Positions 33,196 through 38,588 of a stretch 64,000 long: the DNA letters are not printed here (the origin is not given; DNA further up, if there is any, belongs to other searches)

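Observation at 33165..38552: The LTD-protein two-gene module is bracketed by composite direct repeats, with a duplicated start codon stub at the right end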

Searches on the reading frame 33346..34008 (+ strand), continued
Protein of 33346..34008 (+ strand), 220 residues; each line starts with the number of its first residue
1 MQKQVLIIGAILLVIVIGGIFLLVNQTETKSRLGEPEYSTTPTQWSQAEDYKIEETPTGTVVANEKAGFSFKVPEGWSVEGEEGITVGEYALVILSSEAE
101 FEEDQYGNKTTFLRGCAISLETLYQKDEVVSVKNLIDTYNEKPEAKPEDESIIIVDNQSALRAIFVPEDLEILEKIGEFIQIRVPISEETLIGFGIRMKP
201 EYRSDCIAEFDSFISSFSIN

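Call 74: find_homologous_proteins(query=L121:9058-9729:-, max_evalue=1e-15)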
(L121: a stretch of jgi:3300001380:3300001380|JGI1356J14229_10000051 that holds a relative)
Query L121:9058-9729:- (223 aa): 2744 proteins with E <= 1e-15 among 2916 candidates; the best 120 are listed.
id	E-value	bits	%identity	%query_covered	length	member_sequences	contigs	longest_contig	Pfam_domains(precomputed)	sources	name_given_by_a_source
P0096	3.7e-136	470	100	93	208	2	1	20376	PF01797.22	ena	-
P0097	1.1e-129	448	87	100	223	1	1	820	PF01797.22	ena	-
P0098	1.8e-129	448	87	100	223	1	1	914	PF01797.22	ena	-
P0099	5.7e-114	397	77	100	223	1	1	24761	PF01797.22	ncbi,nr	ncbi:MAG: transposase [bacterium]|nr:transposase [bacterium]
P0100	2.0e-106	372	70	100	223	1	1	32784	PF01797.22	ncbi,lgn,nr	ncbi:MAG: transposase [Candidatus Yanofskybacteria bacterium]|nr:transposase [Candidatus Yanofskybac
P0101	5.9e-103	361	75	93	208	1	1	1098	PF01797.22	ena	-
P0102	4.8e-100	352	67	100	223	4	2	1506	PF01797.22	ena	-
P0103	3.2e-97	342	78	85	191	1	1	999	PF01797.22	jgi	jgi:putative transposase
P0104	3.5e-94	332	67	98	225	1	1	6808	PF01797.22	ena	-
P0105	9.9e-83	295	57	100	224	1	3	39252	PF01797.22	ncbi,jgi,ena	-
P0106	1.3e-82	295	57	99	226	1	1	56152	PF01797.22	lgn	-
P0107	3.9e-81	290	58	100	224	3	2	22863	PF01797.22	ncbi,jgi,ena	-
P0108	1.3e-80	288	58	100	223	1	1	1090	PF01797.22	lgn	-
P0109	1.9e-80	288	56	100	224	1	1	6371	PF01797.22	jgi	jgi:putative transposase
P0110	3.0e-79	284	57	96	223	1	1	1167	PF01797.22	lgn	-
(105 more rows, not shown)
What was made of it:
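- Tried and rejected: Search for a RAYT in the source genome through homologue names: inconclusive (call 74).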

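Call 83: search_protein_families(library=pfam, proteins=[L126:15189-15443:-, L121:15323-15529:-], max_evalue=5)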
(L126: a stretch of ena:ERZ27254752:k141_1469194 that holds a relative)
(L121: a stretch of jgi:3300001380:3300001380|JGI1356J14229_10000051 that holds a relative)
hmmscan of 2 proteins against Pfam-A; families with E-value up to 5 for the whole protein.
L126:15189-15443:- (84 aa): 0 families

L121:15323-15529:- (68 aa): 1 family
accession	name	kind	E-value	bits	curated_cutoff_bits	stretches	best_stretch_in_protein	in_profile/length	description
PF00467.35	KOW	-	0.0014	18.8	22.3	1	7-30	1-24/32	KOW motif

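Call 84: find_encoding_contigs(protein=P0099, flank=10000, max_places=1)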
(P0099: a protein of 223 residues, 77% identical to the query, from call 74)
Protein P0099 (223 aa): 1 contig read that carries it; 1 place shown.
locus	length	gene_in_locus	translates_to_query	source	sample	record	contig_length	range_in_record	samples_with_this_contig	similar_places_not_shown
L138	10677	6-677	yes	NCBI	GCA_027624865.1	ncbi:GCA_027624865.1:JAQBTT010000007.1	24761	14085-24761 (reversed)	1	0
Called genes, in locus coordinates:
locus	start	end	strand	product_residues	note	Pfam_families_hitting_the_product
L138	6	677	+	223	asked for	PF01797:Y1_Tnp (weak)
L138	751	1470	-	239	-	PF13365:Trypsin_2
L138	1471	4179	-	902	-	PF02861:Clp_N, PF23569:NBD_SMAX1, PF00004:AAA, PF17871:AAA_lid_9, PF00004:AAA, PF07724:AAA_2, PF07728:AAA_5, PF10431:ClpB_D2-small, +7 more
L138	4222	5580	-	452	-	PF00089:Trypsin, PF10459:Peptidase_S46 (faint), PF13365:Trypsin_2, PF13180:PDZ_2, PF00595:PDZ (weak), PF17820:PDZ_6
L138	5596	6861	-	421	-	PF00266:Aminotran_5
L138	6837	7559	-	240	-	PF00535:Glycos_transf_2, PF10111:Glyco_tranf_2_2 (faint), PF13641:Glyco_tranf_2_3, PF13632:Glyco_trans_2_3 (weak)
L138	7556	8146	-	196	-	PF13489:Methyltransf_23, PF07021:MetW (weak), PF13847:Methyltransf_31 (faint), PF08241:Methyltransf_11, PF13649:Methyltransf_25 (faint)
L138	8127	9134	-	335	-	PF02449:Glyco_hydro_42 (faint)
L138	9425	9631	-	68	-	PF01927:Mut7-C (weak), PF18478:PIN_10 (weak), PF18480:DUF5615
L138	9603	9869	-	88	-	PF04255:DUF433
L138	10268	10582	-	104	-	-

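Call 85: find_encoding_contigs(protein=P0100, flank=10000, max_places=1)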
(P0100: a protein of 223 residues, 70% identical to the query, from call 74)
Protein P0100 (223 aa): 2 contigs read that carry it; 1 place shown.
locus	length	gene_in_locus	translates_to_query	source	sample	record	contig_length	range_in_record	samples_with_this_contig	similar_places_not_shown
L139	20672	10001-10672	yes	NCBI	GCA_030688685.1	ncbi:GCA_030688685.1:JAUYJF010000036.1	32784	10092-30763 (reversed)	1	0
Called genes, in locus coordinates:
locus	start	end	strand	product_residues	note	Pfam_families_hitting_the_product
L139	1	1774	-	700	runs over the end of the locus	PF17191:RecG_wedge, PF01336:tRNA_anti-codon (weak), PF00270:DEAD, PF04851:ResIII, PF00271:Helicase_C, PF19833:RecG_dom3_C (weak)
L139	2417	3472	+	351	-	PF11104:PilM_2, PF06723:MreB_Mbl (faint), PF14450:FtsA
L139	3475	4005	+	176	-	-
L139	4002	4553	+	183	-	PF04350:PilO, PF10741:T2SSM_b (weak)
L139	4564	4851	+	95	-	-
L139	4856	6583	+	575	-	PF05157:MshEN, PF00437:T2SSE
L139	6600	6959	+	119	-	PF00072:Response_reg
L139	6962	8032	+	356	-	PF00437:T2SSE, PF25199:nSTAND_NTPase5 (faint)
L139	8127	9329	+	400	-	PF28597:T2SSF_N, PF00482:T2SSF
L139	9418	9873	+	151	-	PF07963:N_methyl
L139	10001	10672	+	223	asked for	PF01797:Y1_Tnp (weak)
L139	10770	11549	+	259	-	PF06750:A24_N_bact, PF01478:Peptidase_A24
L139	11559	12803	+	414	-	-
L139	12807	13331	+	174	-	PF07963:N_methyl (weak)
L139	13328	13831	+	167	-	PF07963:N_methyl (weak)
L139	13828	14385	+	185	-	PF07963:N_methyl (weak)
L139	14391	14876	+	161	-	-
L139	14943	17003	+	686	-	PF22745:Nlig-Ia, PF01653:DNA_ligase_aden, PF03120:OB_DNA_ligase, PF03119:DNA_ligase_ZBD, PF12826:HHH_2, PF14520:HHH_5 (weak), PF00533:BRCT, PF12738:PTCB-BRCT (weak)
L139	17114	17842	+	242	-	-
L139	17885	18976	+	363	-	PF01098:FTSW_RODA_SPOVE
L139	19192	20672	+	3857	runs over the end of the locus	?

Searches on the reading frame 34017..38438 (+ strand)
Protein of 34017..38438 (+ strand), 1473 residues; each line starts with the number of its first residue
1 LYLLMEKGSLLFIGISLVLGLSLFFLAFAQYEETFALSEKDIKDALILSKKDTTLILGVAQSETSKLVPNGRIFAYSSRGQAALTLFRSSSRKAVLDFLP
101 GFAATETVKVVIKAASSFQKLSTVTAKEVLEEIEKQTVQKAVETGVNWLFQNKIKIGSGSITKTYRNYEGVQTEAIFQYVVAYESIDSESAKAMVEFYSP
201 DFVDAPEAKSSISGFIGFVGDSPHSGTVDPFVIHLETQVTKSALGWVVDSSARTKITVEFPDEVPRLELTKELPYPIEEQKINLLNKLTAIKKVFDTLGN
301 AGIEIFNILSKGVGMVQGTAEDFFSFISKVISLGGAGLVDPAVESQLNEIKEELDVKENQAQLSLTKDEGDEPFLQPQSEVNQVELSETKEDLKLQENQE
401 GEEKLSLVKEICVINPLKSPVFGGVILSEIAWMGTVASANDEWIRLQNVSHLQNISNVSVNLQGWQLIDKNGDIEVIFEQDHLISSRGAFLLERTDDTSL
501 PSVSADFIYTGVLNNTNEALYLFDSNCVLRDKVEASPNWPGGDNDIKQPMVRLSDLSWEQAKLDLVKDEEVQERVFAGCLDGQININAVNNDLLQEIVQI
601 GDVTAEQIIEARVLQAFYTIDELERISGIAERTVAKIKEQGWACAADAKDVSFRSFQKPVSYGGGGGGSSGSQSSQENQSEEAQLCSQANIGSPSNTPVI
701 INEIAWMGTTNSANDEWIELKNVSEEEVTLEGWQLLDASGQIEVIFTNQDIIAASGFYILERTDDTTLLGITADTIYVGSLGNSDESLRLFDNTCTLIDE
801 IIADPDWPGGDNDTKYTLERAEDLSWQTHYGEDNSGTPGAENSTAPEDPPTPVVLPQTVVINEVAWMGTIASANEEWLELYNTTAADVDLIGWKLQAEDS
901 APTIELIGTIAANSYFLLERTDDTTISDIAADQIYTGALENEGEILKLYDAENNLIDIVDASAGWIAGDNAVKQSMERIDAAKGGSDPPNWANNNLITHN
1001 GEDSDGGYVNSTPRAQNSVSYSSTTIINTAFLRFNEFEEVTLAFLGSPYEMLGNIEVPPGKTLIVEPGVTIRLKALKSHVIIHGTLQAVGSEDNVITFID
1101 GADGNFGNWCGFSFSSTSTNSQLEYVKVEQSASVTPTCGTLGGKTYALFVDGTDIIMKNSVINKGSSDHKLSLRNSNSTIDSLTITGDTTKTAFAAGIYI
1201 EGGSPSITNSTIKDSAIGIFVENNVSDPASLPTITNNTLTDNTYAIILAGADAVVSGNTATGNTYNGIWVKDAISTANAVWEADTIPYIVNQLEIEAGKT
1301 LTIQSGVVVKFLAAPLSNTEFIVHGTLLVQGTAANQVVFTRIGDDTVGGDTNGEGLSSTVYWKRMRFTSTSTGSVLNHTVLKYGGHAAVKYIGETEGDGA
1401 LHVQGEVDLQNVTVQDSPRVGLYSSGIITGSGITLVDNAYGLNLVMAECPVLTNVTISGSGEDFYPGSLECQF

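Call 12: search_protein_families(library=pfam, proteins=[window:34017-38438:+], max_evalue=0.01)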
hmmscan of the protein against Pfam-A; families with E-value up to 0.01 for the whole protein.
window:34017-38438:+ (1473 aa): 2 families
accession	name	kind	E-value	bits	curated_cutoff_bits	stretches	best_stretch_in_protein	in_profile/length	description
PF00932.25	LTD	-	3e-31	108.5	34.3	3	857-960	6-106/109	Lamin Tail Domain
PF12836.13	HHH_3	-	3.1e-08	34.1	27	1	583-639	5-62/65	Helix-hairpin-helix motif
